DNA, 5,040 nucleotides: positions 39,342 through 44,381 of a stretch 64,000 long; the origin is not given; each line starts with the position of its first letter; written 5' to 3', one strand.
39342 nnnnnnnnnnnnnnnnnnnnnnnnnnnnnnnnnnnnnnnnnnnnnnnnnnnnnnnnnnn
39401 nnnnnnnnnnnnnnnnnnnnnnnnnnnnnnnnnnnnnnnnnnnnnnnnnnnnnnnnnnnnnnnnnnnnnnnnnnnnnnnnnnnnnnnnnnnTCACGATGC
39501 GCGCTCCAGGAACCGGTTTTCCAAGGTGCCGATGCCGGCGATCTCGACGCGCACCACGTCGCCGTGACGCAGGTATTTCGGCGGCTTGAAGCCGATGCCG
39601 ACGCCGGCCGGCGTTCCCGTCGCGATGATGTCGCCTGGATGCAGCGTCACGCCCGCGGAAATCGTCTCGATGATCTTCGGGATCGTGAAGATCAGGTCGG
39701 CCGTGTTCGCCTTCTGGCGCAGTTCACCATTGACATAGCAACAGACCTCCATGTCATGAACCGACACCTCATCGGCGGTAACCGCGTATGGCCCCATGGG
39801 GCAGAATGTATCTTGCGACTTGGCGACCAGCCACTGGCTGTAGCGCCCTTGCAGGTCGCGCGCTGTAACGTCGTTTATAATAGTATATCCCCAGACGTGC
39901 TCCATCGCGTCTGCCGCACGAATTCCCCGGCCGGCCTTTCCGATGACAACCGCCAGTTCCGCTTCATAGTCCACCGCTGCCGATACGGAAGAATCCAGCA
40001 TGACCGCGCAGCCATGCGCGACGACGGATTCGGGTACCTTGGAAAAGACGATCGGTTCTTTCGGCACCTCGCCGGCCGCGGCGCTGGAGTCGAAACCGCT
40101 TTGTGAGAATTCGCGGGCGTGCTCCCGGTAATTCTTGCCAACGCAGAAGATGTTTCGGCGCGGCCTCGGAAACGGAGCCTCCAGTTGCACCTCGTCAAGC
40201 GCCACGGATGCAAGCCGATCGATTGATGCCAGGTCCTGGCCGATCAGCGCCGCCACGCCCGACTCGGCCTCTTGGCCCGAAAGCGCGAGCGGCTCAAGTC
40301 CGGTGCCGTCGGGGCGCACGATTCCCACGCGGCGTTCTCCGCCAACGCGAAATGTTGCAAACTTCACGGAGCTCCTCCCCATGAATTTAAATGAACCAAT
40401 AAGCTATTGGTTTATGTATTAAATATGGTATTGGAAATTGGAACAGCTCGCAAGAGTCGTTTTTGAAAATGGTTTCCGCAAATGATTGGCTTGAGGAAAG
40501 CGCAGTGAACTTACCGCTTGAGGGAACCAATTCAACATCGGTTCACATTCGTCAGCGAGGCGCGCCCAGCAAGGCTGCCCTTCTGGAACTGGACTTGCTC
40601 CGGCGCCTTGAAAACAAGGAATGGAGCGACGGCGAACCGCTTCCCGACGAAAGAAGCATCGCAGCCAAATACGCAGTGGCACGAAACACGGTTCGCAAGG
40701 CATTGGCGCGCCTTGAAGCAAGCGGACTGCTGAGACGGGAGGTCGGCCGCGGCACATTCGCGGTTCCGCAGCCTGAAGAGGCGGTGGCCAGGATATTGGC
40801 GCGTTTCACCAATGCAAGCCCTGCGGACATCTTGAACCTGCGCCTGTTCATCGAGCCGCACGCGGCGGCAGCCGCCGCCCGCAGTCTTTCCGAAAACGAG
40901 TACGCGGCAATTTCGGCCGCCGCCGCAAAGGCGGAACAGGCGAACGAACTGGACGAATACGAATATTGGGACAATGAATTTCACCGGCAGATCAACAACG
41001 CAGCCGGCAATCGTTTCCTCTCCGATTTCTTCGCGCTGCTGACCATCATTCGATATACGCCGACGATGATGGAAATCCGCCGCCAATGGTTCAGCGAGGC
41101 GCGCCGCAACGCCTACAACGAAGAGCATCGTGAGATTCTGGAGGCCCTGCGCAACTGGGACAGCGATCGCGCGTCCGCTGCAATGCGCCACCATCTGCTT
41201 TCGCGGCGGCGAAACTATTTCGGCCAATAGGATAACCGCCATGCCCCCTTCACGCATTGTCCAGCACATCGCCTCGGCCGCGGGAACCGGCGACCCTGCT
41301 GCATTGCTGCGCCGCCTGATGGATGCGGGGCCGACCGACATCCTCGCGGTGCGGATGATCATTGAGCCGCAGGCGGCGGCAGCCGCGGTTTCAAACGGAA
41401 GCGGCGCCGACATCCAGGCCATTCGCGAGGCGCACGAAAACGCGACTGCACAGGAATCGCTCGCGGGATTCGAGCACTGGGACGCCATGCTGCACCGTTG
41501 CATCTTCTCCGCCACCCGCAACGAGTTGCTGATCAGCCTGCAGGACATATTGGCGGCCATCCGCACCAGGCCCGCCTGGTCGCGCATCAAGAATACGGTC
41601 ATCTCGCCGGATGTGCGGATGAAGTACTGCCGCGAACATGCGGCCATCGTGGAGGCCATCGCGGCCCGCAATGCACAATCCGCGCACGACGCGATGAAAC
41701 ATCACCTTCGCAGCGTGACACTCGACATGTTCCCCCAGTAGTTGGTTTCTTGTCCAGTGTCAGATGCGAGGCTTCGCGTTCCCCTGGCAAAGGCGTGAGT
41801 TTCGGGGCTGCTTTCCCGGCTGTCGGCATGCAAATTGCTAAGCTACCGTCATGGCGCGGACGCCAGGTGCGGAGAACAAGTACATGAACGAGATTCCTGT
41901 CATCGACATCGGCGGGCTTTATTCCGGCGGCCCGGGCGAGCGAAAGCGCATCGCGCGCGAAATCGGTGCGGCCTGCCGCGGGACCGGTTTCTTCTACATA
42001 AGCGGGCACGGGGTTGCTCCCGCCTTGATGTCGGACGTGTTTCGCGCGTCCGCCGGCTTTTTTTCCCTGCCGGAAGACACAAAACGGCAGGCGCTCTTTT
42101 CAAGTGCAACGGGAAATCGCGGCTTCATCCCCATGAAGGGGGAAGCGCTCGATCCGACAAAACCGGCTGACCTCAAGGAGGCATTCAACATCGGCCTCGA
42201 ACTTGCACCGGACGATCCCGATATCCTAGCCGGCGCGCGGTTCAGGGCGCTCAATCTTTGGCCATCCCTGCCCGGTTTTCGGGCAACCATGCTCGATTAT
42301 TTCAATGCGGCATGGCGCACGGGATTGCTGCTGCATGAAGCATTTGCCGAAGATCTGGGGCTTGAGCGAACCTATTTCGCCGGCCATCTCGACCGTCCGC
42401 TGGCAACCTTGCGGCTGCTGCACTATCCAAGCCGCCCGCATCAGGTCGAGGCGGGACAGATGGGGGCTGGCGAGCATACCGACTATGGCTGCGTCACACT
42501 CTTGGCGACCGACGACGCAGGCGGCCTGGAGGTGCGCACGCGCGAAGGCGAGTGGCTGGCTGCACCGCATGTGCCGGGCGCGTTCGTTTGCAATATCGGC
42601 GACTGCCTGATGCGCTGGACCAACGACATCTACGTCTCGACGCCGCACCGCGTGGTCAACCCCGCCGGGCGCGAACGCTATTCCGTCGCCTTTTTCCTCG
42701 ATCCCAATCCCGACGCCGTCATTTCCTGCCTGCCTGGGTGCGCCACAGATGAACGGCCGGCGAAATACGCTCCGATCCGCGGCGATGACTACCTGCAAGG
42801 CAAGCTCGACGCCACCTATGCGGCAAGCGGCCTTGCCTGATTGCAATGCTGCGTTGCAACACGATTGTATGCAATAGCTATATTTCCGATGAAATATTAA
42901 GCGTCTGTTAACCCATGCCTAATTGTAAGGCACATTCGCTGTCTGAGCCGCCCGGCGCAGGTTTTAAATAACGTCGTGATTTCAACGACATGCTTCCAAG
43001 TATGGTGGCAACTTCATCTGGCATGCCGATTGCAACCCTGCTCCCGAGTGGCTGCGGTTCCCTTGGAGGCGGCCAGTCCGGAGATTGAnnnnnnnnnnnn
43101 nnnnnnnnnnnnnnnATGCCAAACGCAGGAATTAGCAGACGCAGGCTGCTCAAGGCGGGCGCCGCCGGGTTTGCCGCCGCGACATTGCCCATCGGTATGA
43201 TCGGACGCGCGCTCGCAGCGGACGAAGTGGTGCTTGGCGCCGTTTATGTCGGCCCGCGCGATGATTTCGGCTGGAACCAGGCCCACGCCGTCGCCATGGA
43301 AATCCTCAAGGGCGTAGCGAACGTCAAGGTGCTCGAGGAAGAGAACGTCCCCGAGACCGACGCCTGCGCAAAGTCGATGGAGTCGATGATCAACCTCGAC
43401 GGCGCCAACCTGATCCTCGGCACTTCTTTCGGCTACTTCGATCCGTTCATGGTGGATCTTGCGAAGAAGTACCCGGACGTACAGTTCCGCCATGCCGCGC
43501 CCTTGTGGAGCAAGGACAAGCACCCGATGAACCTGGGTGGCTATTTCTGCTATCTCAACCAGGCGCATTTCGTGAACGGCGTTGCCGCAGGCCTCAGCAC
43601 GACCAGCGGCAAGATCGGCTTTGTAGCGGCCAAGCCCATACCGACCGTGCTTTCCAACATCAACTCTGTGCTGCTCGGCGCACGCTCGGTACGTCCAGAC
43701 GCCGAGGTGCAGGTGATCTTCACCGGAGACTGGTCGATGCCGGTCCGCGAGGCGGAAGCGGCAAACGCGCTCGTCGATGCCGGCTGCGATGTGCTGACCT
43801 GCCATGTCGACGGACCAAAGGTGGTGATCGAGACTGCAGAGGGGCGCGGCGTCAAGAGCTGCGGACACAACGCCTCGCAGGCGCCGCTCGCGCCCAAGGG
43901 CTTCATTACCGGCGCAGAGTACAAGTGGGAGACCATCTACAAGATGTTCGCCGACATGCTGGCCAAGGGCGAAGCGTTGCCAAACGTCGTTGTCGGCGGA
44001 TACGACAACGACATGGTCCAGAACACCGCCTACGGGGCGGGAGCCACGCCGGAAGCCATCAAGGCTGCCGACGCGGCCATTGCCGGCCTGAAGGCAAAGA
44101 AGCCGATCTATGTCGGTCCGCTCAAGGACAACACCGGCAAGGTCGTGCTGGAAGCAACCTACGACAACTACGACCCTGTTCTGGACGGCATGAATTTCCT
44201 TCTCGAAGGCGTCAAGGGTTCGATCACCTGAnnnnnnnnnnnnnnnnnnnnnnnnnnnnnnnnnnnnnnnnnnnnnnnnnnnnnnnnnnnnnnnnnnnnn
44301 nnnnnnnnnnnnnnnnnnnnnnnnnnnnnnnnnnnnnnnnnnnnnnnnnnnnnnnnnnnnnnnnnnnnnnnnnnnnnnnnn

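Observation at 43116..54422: AtzG/AtzE/AtzH-like trio with two BiuH-like cysteine hydrolases, allophanate hydrolase and a BMP-type importer, but no ring-opening amidohydrolase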

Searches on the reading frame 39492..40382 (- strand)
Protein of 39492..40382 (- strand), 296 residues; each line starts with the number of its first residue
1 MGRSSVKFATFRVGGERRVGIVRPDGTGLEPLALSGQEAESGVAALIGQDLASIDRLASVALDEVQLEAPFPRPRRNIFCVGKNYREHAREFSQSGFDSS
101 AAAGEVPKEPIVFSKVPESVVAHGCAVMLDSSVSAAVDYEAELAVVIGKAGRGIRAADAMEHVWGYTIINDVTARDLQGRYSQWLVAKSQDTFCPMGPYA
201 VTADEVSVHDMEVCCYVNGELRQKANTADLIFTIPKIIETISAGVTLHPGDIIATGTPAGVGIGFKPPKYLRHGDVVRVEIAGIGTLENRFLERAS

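Call 9: search_protein_families(library=ncbifam, proteins=[window:39492-40382:-])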
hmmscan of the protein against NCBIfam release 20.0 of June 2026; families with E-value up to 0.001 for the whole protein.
window:39492-40382:- (296 aa): 7 families
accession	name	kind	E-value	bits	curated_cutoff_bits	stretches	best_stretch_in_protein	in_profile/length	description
TIGR02303.1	HpaG-C-term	equivalog_domain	3.1e-53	180.8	276.4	1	68-292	37-243/245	4-hydroxyphenylacetate degradation bifunctional isomerase/decarboxylase, C-terminal subunit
NF053535.1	DhyDRhmHlse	equivalog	6.3e-52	176.6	500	1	7-289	2-276/284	2,4-didehydro-3-deoxy-L-rhamnonate hydrolase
NF011750.0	PRK15203.1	equivalog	2.1e-43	148.7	811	1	71-292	215-423/429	4-hydroxyphenylacetate degradation bifunctional isomerase/decarboxylase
TIGR02305.1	HpaG-N-term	equivalog_domain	3.8e-34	118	228.65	1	78-290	3-204/205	4-hydroxyphenylacetate degradation bifunctional isomerase/decarboxylase, N-terminal subunit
NF009399.0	PRK12764.1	equivalog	2.2e-32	112.8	444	1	100-283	34-211/501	fumarylacetoacetate hydrolase family protein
NF007967.0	PRK10691.1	equivalog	2.6e-27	95.6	201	1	75-280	16-208/219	fumarylacetoacetate hydrolase family protein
TIGR01266.1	fum_ac_acetase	equivalog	7.3e-07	28.4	375.3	1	133-204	193-268/420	fumarylacetoacetase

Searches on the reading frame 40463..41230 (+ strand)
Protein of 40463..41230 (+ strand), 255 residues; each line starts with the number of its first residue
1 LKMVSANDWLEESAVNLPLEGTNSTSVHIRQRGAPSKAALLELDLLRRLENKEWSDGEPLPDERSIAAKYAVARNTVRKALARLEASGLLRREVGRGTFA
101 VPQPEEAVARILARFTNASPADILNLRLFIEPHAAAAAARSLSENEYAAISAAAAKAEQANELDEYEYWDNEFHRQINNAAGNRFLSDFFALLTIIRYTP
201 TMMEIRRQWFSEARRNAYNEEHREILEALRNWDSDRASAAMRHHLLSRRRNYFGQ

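Call 83: search_protein_families(library=pfam, proteins=[window:40463-41230:+])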
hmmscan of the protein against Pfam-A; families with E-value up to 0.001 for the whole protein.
window:40463-41230:+ (255 aa): 2 families
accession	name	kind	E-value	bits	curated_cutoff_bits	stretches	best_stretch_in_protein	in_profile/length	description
PF07729.17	FCD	-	2.5e-21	76.8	24.3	1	122-245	1-123/125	FCD domain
PF00392.27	GntR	-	1.4e-16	60.3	27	1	44-99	8-63/64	Bacterial regulatory proteins, gntR family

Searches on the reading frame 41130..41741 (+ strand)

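Call 33: search_protein_families(library=pfam, proteins=[window:41130-41741:+])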
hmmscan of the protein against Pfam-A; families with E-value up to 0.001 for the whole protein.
window:41130-41741:+ (203 aa): 2 families
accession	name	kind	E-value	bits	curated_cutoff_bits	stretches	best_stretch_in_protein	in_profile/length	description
PF07729.17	FCD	-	9.1e-22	78.2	24.3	1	70-194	1-124/125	FCD domain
PF07171.17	MlrC_C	-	0.00088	20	27.2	0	52-96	12-55/178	MlrC C-terminus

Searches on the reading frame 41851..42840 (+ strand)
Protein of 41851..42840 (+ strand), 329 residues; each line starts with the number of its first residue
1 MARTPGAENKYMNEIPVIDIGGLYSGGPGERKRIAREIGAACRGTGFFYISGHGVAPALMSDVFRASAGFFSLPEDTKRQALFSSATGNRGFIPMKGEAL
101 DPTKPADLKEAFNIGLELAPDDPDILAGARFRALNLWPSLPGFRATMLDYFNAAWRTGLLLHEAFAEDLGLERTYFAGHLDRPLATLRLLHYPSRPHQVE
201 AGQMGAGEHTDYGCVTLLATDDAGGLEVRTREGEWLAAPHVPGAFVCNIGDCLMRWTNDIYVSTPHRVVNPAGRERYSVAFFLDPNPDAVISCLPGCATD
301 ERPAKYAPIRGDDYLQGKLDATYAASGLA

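Call 9: search_protein_families(library=ncbifam, proteins=[window:41851-42840:+])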
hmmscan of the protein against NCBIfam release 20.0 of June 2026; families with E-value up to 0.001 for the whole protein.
window:41851-42840:+ (329 aa): 0 families

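Call 33: search_protein_families(library=pfam, proteins=[window:41851-42840:+])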
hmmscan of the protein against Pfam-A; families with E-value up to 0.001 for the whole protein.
window:41851-42840:+ (329 aa): 2 families
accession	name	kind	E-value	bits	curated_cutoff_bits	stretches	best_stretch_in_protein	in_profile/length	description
PF14226.12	DIOX_N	-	4.9e-29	101.8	27.3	1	15-139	1-116/117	non-haem dioxygenase in morphine synthesis N-terminal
PF03171.26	2OG-FeII_Oxy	-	1.7e-24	86.5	23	1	188-285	6-101/101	2OG-Fe(II) oxygenase superfamily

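Call 82: search_solved_structures(query=window:41851-42840:+, max_evalue=1e-10)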
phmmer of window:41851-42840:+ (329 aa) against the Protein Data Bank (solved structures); distinct sequences matched with E-value up to 1e-10: 65 (the best 60 are shown).
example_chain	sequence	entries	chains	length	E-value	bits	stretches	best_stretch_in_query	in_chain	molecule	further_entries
9ovh_A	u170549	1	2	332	5.1e-70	239.5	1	12-305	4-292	2-oxoglutarate-dependent ethylene/succinate-forming enzyme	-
6jyv_A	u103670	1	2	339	1.8e-66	227.9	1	14-297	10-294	Probable iron/ascorbate oxidoreductase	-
5c3p_A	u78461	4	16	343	1.3e-47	165.9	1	14-324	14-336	Thymine dioxygenase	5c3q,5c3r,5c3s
3oox_A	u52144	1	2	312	1.5e-44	155.8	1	32-319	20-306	putative 2OG-Fe(II) oxygenase family protein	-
5c3o_A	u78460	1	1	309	3.7e-41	144.7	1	14-287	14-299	Thymine dioxygenase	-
9ig3_A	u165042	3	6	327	3.6e-37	131.5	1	8-303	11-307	2-oxoglutarate-dependent dioxygenase traH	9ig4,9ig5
6xjj_A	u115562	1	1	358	4.4e-37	131.3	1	15-298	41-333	2-oxoglutarate-dependent dioxygenase tropC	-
9l50_A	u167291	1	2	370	3.4e-35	125.1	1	5-299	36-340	ring expansion oxygenase SpoC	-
9l51_A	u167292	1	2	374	3.5e-35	125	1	5-299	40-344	ring expansion oxygenase SpoC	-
9l52_A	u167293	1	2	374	2.2e-34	122.4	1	5-299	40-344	ring expansion oxygenase SpoC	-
6lsv_A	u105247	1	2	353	8.2e-31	110.6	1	13-314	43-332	Probable 2-oxoglutarate-dependent dioxygenase At5g05600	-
8x74_A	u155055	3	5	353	2.7e-30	108.9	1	14-317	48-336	2-oxoglutarate (2OG) and Fe(II)-dependent oxygenase superfamily protein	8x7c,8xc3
9gi5_A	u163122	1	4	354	1.8e-29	106.2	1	14-317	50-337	Os06g0176700 protein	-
8x6q_A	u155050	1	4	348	2e-28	102.8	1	14-314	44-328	HPPD Inhibitor Sensitive 1-like 1 protein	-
8x7d_A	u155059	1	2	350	2e-28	102.8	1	14-314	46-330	HPPD Inhibitor Sensitive 1-like 1 protein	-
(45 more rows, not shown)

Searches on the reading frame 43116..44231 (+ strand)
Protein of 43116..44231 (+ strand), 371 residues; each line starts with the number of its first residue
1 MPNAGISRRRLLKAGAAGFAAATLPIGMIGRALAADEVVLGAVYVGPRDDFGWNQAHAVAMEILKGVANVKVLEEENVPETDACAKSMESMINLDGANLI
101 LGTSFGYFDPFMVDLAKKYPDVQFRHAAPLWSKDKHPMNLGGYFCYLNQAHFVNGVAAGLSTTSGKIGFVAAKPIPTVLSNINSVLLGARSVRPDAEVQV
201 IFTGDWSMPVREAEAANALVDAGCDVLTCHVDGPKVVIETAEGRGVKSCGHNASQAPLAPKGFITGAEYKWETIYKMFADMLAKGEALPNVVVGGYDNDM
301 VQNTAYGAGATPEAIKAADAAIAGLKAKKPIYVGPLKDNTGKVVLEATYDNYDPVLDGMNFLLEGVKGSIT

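Call 7: search_protein_families(library=pfam, proteins=[window:43116-44231:+])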
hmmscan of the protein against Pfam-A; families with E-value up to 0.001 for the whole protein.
window:43116-44231:+ (371 aa): 1 family
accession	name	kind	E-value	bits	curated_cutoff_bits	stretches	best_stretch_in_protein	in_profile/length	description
PF02608.20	Bmp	-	1.8e-32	113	24.1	1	39-289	3-252/301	ABC transporter substrate-binding protein PnrA-like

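Call 8: search_protein_families(library=ncbifam, proteins=[window:43116-44231:+])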
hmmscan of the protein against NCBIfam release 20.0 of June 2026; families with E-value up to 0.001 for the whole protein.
window:43116-44231:+ (371 aa): 1 family
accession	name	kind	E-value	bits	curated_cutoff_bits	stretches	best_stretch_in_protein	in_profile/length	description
NF047927.1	ABC_BMP_B6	equivalog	1.1e-07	31.4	400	1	49-234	14-195/314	putative B6 ABC transporter substrate-binding protein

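Call 87: search_solved_structures(query=window:43116-44231:+, max_evalue=0.00001)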
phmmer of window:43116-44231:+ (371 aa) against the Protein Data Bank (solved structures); distinct sequences matched with E-value up to 0.00001: 6.
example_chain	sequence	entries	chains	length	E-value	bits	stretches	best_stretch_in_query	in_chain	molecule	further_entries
3s99_A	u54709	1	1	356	1.2e-47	166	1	32-368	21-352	Basic membrane lipoprotein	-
6pi5_A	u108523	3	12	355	1.3e-45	159.3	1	38-370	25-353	Atrazine periplasmic binding protein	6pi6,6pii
4p98_A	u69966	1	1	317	2.7e-12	49.8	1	43-276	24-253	Extracellular solute-binding protein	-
7x0r_A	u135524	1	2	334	3.6e-09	39.4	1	45-293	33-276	Lbp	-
2hqb_A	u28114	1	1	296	5.3e-09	38.9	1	43-288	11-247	Transcriptional activator of comK gene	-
9q1u_A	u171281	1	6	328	8.9e-06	28.3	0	45-267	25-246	Basic membrane protein A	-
